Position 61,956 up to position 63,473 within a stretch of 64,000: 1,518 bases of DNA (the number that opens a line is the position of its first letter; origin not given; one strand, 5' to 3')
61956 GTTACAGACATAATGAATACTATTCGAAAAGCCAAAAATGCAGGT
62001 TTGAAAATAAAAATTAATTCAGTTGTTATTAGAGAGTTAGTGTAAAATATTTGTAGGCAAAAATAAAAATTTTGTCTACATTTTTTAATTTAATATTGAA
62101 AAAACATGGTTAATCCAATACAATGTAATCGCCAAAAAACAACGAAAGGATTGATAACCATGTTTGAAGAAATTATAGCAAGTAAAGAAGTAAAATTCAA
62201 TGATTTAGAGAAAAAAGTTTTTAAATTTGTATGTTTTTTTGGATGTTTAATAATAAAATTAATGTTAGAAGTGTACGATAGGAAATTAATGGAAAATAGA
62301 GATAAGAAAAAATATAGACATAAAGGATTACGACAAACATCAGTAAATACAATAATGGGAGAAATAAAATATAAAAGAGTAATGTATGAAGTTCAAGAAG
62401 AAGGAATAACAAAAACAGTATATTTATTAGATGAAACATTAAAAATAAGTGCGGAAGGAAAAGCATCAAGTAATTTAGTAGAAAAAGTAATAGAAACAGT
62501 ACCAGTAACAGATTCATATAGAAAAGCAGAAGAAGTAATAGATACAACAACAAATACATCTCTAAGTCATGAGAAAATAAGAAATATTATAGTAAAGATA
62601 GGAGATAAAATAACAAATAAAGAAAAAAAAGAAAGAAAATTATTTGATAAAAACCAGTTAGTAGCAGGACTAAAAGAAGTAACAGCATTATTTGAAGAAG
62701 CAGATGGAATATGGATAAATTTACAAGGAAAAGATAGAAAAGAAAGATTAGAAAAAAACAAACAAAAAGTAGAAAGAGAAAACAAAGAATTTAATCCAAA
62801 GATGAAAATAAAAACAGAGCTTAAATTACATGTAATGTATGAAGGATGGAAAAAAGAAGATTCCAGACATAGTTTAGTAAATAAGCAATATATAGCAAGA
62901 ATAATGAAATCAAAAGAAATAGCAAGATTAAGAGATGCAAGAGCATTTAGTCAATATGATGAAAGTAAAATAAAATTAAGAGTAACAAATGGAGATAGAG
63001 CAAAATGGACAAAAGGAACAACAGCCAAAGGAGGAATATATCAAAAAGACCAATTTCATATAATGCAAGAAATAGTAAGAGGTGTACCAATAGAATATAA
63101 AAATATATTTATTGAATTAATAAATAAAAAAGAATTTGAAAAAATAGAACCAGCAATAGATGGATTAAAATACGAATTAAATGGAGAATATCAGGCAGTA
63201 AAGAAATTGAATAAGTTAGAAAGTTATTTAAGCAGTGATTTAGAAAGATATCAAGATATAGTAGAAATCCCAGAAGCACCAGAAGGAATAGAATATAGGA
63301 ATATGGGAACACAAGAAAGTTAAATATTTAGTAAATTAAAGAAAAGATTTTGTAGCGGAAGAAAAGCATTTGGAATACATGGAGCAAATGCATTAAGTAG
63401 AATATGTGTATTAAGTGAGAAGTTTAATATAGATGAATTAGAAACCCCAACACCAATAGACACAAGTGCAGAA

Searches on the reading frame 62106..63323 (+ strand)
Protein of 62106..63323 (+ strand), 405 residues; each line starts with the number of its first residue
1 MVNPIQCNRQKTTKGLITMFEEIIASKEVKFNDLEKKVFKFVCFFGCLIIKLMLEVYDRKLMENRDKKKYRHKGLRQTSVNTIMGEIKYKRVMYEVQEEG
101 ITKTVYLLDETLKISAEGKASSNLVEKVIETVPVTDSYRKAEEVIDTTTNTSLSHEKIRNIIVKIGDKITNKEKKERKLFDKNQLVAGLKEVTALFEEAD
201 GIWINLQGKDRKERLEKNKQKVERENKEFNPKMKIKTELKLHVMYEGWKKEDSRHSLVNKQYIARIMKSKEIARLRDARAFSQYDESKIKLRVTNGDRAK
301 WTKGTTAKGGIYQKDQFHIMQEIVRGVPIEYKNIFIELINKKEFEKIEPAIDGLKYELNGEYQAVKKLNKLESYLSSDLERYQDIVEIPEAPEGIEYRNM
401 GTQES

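Call 60: search_protein_families(library=pfam, proteins=[window:62106-63323:+], max_evalue=0.00001)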
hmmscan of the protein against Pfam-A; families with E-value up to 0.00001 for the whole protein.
window:62106-63323:+ (405 aa): 1 family
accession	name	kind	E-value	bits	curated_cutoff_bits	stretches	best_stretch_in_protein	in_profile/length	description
PF06782.17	UPF0236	-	3.3e-37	128.7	24.3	2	28-213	5-183/400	Uncharacterised protein family (UPF0236)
